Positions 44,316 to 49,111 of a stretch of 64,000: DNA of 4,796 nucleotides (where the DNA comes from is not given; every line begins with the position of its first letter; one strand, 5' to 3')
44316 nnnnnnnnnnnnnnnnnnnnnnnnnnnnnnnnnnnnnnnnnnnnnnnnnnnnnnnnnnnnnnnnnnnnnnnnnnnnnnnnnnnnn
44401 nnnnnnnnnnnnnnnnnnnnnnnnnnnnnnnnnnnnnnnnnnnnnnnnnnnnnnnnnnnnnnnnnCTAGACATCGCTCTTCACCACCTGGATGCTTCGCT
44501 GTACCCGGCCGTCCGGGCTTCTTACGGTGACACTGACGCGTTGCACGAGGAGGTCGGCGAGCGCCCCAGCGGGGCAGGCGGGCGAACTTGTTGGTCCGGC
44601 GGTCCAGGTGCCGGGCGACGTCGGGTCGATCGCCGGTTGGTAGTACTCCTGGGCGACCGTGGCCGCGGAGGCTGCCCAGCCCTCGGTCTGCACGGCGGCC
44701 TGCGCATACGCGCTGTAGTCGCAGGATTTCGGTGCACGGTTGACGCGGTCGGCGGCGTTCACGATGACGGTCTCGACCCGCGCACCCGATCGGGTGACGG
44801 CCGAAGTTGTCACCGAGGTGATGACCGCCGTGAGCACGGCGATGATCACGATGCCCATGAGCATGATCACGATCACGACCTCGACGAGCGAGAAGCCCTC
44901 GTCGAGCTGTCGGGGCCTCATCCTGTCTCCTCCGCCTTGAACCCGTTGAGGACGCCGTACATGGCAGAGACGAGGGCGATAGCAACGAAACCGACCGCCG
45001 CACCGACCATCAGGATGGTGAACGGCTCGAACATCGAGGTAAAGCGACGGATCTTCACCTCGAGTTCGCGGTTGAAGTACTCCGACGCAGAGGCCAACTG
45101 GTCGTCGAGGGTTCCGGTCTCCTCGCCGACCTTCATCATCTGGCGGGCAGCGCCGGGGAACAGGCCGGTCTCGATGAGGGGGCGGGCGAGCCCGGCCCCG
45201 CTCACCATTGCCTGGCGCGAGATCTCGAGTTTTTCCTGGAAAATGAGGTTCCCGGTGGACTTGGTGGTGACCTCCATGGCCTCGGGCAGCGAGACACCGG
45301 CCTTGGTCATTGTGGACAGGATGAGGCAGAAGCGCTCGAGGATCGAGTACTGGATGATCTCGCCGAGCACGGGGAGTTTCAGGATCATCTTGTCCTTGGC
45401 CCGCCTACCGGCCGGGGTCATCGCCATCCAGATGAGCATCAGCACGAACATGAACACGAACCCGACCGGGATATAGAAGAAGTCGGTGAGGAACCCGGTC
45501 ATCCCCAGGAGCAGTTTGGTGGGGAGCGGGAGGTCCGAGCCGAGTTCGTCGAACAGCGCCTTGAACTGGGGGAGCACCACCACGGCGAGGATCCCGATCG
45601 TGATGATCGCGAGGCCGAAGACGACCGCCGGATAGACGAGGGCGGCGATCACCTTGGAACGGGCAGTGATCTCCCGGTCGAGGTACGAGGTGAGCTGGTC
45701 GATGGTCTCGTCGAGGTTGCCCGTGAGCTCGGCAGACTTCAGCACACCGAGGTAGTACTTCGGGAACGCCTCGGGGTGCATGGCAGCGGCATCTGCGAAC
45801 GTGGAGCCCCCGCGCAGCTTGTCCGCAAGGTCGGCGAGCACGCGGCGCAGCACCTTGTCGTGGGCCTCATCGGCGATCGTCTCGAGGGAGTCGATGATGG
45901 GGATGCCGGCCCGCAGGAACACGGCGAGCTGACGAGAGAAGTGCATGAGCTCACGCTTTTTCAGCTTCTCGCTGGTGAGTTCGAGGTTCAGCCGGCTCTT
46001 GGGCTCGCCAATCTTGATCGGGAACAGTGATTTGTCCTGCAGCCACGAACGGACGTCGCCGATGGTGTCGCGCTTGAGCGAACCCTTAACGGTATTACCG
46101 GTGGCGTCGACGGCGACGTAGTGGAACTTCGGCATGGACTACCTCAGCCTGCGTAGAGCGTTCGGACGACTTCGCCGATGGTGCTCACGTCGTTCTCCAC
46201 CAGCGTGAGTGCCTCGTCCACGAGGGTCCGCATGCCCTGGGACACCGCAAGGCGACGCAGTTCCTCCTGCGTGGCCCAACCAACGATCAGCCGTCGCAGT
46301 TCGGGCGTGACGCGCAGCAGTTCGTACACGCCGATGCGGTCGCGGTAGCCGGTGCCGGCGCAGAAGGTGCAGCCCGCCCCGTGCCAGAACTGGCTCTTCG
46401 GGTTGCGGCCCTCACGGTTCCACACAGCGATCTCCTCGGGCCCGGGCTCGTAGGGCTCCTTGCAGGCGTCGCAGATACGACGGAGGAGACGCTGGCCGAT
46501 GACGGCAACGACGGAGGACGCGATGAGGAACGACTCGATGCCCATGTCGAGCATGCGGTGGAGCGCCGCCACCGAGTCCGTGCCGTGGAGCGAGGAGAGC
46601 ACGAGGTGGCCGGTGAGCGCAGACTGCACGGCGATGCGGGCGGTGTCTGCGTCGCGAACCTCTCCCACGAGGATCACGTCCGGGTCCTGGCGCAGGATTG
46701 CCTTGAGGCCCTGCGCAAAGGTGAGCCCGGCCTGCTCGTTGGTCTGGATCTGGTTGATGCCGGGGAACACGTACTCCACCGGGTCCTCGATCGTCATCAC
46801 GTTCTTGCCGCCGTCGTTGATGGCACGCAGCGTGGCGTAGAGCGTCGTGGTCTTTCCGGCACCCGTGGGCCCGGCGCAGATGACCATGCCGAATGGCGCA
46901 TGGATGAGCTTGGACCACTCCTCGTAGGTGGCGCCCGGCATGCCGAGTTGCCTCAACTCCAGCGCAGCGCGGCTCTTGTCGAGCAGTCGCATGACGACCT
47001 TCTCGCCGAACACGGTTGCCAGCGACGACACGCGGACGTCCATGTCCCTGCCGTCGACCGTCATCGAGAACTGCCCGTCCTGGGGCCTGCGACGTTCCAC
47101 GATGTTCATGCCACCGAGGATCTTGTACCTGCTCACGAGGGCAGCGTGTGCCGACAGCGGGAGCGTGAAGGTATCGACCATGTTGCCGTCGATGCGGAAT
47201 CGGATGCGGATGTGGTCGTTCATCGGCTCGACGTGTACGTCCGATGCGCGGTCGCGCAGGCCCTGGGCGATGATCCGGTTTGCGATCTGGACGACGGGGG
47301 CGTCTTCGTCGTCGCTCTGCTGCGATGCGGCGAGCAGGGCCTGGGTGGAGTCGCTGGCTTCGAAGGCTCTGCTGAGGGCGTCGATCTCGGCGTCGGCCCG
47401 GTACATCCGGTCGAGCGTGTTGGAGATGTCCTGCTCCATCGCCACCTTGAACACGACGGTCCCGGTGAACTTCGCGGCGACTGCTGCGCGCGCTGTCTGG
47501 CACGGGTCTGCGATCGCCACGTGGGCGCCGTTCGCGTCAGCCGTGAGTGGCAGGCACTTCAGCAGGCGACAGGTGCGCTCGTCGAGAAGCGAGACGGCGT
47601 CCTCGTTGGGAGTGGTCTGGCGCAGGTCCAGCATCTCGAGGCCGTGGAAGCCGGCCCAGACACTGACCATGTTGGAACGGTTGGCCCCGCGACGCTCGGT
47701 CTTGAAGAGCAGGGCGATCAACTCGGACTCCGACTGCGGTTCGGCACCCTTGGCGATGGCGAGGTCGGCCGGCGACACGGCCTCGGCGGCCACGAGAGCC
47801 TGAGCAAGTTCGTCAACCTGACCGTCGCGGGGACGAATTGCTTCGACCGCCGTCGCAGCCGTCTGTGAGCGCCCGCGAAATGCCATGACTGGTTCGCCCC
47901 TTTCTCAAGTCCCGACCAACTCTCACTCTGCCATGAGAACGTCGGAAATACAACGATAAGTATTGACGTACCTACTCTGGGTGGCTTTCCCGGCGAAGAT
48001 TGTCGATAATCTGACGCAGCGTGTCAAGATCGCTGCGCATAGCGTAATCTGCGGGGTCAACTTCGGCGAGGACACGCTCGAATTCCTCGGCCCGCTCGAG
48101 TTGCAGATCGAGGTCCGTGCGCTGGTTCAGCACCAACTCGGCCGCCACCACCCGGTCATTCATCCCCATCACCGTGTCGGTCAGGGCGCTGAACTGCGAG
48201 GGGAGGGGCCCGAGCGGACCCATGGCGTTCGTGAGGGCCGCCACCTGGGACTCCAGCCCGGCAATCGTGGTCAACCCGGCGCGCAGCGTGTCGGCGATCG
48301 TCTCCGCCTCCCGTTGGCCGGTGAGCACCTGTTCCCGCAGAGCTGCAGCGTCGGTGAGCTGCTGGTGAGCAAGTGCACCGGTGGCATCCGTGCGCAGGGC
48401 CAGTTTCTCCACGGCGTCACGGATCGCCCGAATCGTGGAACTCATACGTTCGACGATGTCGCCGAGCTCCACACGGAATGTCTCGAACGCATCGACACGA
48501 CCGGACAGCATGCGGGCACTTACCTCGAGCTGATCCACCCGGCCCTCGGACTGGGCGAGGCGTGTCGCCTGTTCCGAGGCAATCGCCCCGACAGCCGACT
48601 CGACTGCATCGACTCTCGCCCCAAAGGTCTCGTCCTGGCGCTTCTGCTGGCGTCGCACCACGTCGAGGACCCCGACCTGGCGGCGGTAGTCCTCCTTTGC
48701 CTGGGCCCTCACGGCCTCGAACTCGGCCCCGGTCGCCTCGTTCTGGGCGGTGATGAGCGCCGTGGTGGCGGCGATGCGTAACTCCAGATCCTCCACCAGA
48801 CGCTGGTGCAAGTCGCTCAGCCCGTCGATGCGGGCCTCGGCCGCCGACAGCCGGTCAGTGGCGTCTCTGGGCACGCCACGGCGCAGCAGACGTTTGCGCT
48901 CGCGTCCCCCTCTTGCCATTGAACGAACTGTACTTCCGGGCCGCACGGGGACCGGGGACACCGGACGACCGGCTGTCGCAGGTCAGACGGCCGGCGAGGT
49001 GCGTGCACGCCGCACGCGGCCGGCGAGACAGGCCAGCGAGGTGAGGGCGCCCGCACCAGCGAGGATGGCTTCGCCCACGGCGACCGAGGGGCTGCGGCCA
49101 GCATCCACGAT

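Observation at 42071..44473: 800-aa modular pilin: a prepilin N-terminus grafted onto a vWA/MIDAS domain plus a large unassigned C-terminal region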

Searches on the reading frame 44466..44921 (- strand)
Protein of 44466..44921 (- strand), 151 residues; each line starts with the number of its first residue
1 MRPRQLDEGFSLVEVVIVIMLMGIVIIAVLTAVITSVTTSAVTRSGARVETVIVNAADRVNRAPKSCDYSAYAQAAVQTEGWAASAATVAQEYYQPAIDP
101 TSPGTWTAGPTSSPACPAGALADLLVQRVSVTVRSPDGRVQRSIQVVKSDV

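Call 3: search_protein_families(library=pfam, proteins=[window:44466-44921:-], max_evalue=0.1)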
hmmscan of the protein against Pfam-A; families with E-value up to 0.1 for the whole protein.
window:44466-44921:- (151 aa): 1 family
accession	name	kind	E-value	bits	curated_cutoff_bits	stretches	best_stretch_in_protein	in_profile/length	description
PF07963.17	N_methyl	-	0.0049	16.8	21.2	1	9-30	6-27/27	Prokaryotic N-terminal methylation motif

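Call 4: search_protein_families(library=ncbifam, proteins=[window:44466-44921:-], max_evalue=0.1)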
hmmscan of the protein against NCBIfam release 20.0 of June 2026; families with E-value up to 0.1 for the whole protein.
window:44466-44921:- (151 aa): 7 families
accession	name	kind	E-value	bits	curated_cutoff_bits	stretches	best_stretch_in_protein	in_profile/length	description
TIGR01708.2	typeII_sec_gspH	equivalog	0.00038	20.5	80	1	8-58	2-52/169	type II secretion system minor pseudopilin GspH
TIGR02523.1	type_IV_pilV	equivalog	0.00064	20.2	52.2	1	8-78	2-72/139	type IV pilus modification protein PilV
TIGR02532.1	IV_pilin_GFxxxE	domain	0.033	14.1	16.3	0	9-30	3-24/24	prepilin-type N-terminal cleavage/methylation domain-containing protein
TIGR01710.1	typeII_sec_gspG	equivalog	0.047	13.7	88.85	1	9-52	2-45/134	type II secretion system major pseudopilin GspG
NF007660.0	PRK10332.1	equivalog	0.052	14.1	86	1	6-44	7-44/107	prepilin-type N-terminal cleavage/methylation domain-containing protein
NF038304.1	EPS_HpsC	equivalog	0.054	13.1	200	1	4-62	17-75/318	hormogonium polysaccharide secretion pseudopilin HpsC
NF041013.1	T4P_ComGE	equivalog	0.069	13.3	49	0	9-45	5-41/83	competence type IV pilus minor pilin ComGE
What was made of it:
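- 44466..44921 (-): Upstream cassette gene: a 151-aa minor pilin (QLDEG|FSLVEVV, Glu5 present). Weak N_methyl hit and weak PilV/GspH hits (calls 3, 4).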

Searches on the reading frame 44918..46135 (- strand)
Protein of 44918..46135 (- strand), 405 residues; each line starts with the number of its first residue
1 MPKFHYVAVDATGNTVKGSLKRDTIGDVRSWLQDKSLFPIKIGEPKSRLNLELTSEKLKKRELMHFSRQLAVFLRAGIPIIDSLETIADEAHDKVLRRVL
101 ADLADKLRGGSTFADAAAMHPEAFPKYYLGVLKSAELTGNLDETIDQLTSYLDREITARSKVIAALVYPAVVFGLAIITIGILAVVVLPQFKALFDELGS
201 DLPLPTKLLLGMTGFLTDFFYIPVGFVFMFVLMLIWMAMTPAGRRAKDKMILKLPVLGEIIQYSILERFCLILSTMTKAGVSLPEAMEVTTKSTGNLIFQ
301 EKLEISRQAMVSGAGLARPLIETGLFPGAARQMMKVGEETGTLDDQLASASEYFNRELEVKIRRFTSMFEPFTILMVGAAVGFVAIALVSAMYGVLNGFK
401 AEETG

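Call 3: search_protein_families(library=pfam, proteins=[window:44918-46135:-], max_evalue=0.1)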
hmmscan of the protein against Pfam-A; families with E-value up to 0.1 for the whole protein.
window:44918-46135:- (405 aa): 3 families
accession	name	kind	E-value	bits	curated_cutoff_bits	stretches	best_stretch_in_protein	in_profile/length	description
PF00482.28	T2SSF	-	1.5e-47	161.1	25.2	2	66-189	1-125/125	Type II secretion system (T2SS), protein F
PF20990.2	DUF2207_C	-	0.014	15.5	33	1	140-249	110-202/247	Predicted membrane protein (DUF2207) C-terminal domain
PF14018.11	DUF4234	-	0.096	13.2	25.3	0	170-238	4-62/70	Domain of unknown function (DUF4234)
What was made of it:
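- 44918..46135 (-): PilC/GspF platform protein. It overlaps the 151-aa pilin gene by 4 nt. Pfam T2SSF E 1.5e-47 (call 3).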

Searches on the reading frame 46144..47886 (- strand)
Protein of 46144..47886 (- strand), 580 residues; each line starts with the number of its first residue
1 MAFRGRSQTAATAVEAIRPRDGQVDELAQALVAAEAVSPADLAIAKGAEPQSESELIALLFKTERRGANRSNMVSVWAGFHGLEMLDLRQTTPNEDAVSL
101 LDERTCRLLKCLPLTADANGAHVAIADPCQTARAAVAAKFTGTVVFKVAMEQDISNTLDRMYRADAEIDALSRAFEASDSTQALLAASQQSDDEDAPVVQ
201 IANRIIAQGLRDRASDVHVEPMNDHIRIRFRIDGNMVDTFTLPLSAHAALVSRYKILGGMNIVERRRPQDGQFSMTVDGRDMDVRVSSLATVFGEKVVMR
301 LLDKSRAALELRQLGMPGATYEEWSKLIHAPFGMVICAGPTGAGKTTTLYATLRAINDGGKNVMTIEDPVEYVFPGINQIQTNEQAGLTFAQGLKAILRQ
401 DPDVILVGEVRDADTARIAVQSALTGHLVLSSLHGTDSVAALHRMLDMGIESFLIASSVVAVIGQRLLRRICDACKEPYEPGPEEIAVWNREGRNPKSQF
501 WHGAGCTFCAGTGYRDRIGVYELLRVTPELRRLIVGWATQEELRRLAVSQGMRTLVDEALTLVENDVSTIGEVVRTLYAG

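Call 3: search_protein_families(library=pfam, proteins=[window:46144-47886:-], max_evalue=0.1)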
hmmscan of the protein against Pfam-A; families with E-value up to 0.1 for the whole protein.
window:46144-47886:- (580 aa): 8 families
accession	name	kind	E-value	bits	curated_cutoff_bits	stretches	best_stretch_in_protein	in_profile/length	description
PF00437.27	T2SSE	-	1.4e-117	393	24.9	1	193-575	3-370/370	Type II/IV secretion system protein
PF05157.20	MshEN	-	1.3e-12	47.9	23.1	1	81-166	1-88/90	MshEN domain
PF06414.18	Zeta_toxin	-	0.0022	17.9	22.3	1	334-384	18-68/199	Zeta toxin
PF25199.1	nSTAND_NTPase5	-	0.0075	16.5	34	1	335-376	44-86/145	Novel STAND NTPase 5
PF13191.12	AAA_16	-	0.019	15.9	32.6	1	330-427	23-111/167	AAA ATPase domain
PF13604.12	AAA_30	-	0.021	15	27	1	327-364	13-50/191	AAA domain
PF04665.18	Pox_A32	-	0.07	13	22.8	0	325-385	7-72/242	Poxvirus A32 protein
PF20720.3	nSTAND3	-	0.098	12.8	27.2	0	333-370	18-55/155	Novel STAND NTPase 3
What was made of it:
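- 46144..47886 (-): PilB-type extension ATPase with an N-terminal MshEN domain. It is the first gene of the operon, and a promoter-like site lies at 48027-47999. Pfam T2SSE E 1.4e-117 and MshEN E 1.3e-12 (call 3).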

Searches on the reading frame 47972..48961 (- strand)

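Call 40: search_protein_families(library=pfam, proteins=[window:47972-48961:-], max_evalue=0.01)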
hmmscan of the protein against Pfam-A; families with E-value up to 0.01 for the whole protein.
window:47972-48961:- (329 aa): 1 family
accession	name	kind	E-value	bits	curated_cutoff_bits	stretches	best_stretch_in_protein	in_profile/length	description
PF24918.1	NET2A_C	-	0.004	17.5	27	1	170-243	95-167/180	NET2A, C-terminal domain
